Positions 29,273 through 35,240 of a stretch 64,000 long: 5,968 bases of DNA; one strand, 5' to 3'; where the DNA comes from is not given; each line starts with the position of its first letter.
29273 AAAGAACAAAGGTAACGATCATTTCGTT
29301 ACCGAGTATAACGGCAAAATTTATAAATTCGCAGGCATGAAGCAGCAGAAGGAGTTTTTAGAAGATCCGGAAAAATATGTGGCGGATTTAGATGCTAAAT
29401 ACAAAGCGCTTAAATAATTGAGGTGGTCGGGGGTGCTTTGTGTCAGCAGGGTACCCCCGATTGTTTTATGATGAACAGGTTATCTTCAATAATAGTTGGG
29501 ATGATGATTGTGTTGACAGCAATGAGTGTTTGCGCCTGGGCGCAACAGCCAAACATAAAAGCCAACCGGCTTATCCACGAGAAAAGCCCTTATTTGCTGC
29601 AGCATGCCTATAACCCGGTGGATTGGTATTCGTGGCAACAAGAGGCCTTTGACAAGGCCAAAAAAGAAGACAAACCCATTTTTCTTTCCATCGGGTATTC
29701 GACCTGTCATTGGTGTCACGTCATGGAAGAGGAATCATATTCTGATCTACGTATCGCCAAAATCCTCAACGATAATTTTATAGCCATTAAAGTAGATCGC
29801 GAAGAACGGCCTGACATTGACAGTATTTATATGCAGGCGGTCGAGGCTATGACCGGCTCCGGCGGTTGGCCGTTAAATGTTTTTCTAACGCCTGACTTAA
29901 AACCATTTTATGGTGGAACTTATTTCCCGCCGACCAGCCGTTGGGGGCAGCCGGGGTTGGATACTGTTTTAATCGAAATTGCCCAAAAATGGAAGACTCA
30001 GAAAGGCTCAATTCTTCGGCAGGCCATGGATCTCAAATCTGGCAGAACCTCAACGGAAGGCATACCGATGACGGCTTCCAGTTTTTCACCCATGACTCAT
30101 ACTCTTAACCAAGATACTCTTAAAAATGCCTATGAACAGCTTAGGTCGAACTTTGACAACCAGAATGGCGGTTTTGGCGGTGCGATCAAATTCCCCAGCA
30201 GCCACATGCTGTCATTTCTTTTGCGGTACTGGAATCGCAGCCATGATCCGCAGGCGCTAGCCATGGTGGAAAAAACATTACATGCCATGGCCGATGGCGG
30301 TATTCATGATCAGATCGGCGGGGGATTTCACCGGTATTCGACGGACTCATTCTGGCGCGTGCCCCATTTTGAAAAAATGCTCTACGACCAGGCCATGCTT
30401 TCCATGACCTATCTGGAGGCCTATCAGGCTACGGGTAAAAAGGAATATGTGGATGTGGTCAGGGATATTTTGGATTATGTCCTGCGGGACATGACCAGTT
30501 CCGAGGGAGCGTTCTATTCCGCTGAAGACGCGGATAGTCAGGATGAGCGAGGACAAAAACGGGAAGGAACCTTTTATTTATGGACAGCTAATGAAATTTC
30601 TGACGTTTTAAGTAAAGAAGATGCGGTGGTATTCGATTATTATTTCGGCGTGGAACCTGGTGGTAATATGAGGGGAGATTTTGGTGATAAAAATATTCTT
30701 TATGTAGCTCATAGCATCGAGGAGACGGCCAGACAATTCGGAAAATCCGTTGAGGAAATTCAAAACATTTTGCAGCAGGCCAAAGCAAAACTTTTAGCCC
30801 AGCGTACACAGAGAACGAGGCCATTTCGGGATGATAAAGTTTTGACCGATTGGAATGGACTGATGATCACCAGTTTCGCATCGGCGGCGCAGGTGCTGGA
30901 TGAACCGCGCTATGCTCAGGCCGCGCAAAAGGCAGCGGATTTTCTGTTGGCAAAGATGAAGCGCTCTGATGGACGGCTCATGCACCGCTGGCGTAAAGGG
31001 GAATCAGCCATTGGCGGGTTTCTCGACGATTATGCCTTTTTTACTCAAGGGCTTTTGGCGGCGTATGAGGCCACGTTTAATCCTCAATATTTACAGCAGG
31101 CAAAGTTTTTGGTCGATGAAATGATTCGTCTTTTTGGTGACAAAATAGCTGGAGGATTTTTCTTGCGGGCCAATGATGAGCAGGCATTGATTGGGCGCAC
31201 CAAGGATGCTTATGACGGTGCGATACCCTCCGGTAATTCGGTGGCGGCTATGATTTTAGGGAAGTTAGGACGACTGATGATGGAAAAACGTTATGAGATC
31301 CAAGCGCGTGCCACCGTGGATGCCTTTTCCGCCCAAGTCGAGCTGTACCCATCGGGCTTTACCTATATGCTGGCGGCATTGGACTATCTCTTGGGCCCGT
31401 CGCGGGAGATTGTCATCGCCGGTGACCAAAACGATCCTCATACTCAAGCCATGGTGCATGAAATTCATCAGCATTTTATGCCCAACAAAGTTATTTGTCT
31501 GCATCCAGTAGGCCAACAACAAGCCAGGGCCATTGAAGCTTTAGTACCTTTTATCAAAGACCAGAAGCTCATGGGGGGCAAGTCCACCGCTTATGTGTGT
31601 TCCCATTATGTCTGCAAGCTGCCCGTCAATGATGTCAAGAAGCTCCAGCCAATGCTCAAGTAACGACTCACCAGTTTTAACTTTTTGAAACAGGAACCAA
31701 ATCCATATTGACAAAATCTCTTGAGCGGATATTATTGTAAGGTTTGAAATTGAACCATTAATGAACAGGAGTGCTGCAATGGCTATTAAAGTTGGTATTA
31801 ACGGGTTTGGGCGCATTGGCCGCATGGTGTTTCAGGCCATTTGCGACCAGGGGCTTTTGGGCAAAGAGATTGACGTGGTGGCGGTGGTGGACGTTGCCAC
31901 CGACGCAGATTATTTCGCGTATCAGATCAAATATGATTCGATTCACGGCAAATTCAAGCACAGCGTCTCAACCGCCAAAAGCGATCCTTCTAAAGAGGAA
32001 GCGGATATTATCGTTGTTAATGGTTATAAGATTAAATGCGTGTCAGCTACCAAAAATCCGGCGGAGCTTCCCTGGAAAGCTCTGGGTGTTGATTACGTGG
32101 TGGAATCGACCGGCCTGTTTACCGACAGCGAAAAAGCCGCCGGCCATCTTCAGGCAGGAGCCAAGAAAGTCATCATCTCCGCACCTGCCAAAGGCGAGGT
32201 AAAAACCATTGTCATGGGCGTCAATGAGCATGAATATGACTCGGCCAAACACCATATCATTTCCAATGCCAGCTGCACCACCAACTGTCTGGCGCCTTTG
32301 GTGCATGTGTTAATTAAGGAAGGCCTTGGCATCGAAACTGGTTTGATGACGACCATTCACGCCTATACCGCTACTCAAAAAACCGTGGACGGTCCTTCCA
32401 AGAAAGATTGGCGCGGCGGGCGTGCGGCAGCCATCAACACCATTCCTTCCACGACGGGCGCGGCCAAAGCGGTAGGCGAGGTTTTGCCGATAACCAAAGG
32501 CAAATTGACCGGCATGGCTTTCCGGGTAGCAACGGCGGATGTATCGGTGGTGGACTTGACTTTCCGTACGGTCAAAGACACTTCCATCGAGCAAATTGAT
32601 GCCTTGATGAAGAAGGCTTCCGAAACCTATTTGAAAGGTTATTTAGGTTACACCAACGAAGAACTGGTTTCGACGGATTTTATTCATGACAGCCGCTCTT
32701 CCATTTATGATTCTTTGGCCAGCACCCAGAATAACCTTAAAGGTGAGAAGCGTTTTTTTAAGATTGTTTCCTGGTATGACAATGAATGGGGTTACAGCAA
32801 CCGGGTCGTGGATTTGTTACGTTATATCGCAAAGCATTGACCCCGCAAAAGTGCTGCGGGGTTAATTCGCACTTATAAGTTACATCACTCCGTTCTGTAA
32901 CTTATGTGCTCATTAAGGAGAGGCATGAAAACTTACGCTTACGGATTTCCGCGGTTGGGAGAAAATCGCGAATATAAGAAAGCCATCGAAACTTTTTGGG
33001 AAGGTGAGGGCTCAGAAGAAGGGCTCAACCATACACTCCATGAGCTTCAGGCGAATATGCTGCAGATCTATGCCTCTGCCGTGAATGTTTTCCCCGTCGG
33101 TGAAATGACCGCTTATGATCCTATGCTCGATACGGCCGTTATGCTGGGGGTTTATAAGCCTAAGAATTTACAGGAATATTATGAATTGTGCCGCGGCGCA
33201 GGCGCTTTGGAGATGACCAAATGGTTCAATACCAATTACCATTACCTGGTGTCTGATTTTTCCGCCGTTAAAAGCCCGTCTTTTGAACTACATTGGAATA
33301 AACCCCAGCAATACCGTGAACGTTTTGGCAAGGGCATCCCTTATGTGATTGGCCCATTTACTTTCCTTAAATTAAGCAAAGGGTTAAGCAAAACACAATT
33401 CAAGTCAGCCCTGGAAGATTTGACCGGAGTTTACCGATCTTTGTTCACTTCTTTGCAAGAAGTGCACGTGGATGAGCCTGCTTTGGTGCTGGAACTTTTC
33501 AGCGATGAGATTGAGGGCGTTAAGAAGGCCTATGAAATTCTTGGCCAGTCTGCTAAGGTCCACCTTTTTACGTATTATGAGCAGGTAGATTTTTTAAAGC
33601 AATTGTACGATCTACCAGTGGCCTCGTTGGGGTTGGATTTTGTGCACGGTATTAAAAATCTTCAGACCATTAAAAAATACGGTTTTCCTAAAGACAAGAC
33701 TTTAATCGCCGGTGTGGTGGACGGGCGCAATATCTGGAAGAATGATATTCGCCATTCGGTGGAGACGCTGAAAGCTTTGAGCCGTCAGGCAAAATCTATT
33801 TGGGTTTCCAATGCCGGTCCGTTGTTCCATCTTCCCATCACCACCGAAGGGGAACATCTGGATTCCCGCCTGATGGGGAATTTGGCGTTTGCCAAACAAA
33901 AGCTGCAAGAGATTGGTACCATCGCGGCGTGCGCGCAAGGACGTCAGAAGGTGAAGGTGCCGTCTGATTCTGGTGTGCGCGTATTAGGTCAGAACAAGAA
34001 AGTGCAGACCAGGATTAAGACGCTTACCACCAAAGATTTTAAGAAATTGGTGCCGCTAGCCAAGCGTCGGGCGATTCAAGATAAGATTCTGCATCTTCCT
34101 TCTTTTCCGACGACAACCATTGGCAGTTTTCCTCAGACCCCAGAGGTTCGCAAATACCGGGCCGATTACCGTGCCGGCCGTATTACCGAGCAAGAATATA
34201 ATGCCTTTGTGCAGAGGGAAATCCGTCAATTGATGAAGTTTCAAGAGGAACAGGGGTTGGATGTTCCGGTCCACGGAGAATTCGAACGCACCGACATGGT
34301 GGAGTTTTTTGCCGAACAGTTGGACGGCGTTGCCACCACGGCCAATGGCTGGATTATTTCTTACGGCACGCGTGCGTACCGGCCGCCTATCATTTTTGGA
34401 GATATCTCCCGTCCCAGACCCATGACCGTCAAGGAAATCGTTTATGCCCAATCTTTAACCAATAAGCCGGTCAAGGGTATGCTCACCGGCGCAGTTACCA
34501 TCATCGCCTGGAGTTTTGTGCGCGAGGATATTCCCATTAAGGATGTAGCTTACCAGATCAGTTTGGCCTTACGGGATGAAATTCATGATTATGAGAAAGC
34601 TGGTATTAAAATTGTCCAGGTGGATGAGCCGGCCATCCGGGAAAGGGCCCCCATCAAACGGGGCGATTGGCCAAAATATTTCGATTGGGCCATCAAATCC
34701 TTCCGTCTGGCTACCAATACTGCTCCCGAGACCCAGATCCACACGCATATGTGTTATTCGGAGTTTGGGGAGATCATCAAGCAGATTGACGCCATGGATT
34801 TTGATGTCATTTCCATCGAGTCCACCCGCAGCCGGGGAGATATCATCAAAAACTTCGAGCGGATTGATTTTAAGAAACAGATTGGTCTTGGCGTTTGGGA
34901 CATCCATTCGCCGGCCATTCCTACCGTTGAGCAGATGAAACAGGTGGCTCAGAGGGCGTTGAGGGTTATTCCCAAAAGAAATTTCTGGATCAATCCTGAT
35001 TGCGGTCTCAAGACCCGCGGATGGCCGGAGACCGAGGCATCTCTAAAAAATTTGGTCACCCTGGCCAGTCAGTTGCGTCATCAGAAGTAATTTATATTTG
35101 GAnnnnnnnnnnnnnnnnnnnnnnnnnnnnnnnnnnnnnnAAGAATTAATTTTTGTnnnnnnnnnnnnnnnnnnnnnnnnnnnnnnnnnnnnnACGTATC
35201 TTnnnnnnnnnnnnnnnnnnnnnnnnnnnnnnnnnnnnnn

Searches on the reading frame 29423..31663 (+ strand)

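Call 8: search_protein_families(library=pfam, proteins=[window:29423-31663:+])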
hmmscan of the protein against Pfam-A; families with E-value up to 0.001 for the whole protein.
window:29423-31663:+ (746 aa): 7 families
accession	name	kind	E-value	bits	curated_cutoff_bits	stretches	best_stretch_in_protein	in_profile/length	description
PF03190.21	Thioredox_DsbH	-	9.7e-78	260.2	27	1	48-204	2-158/163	Protein of unknown function, DUF255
PF13899.12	Thioredoxin_7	-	3.8e-11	43.4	27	1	67-157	1-83/83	Thioredoxin-like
PF07470.19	Glyco_hydro_88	-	2.5e-08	33.8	26.6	0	266-370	38-124/352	Glycosyl Hydrolase Family 88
PF07221.17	GlcNAc_2-epim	-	3.5e-05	23.7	23.4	0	276-374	39-134/347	N-acylglucosamine 2-epimerase (GlcNAc 2-epimerase)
PF03663.20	Glyco_hydro_76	-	8.8e-05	22.6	25.9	0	229-356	10-127/366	Glycosyl hydrolase family 76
PF06662.19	C5-epim_C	-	0.00032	20.7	23.3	0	322-356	30-64/188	D-glucuronyl C5-epimerase C-terminus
PF07944.18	Beta-AFase-like_GH127_cat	-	0.00043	19.8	24.9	0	310-358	117-165/376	Beta-L-arabinofuranosidase, GH127 catalytic domain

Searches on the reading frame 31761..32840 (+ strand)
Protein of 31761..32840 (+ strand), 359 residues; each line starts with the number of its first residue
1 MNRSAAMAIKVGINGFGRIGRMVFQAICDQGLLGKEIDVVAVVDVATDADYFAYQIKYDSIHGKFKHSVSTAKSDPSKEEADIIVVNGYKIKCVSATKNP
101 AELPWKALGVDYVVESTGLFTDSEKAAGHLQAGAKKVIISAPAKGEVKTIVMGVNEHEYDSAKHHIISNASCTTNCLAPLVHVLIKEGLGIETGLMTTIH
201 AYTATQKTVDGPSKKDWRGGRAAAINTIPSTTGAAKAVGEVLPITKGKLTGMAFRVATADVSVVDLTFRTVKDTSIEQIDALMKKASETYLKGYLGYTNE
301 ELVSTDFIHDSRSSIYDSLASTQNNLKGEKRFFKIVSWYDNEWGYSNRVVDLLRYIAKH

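Call 8: search_protein_families(library=pfam, proteins=[window:31761-32840:+])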
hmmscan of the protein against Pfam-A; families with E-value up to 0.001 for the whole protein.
window:31761-32840:+ (359 aa): 2 families
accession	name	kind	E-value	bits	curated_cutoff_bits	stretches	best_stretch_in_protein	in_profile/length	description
PF02800.25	Gp_dh_C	-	2.2e-59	200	24.4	1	177-339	1-158/158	Glyceraldehyde 3-phosphate dehydrogenase, C-terminal domain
PF00044.30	Gp_dh_N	-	3.8e-32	111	31.7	1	9-122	1-100/101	Glyceraldehyde 3-phosphate dehydrogenase, NAD binding domain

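Call 17: find_encoding_contigs(protein=window:31761-32840:+, flank=2000, max_places=5)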
Protein window:31761-32840:+ (359 aa): no gene with exactly this product is on record in the collection.

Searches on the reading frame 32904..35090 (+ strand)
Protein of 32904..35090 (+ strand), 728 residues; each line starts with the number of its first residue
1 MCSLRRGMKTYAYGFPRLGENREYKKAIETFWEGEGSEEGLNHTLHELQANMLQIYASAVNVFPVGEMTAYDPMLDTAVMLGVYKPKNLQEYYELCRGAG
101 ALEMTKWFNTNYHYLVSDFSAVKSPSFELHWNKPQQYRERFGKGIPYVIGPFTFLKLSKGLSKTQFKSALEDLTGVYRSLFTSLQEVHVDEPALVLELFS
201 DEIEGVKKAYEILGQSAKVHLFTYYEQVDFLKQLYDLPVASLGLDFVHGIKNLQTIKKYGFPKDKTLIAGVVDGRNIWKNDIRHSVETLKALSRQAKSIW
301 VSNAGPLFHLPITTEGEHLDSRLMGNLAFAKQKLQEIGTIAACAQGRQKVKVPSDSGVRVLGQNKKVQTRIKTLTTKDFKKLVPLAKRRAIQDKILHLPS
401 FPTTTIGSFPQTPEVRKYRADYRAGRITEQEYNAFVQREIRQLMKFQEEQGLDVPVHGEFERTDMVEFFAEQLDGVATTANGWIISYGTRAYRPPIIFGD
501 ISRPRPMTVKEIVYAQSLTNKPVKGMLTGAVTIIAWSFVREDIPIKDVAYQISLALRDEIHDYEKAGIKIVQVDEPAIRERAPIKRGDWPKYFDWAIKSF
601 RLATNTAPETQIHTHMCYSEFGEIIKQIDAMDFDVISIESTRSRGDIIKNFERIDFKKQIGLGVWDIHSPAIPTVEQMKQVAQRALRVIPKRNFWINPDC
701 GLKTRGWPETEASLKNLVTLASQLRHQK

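Call 8: search_protein_families(library=pfam, proteins=[window:32904-35090:+])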
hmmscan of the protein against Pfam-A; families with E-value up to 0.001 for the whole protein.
window:32904-35090:+ (728 aa): 2 families
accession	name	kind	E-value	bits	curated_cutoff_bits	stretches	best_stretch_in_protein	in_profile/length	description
PF01717.24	Meth_synt_2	-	2.9e-136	454.5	21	1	401-722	1-323/324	Cobalamin-independent synthase, Catalytic domain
PF08267.18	Meth_synt_1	-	8.6e-86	288.7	27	1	10-295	2-311/313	Cobalamin-independent synthase, N-terminal domain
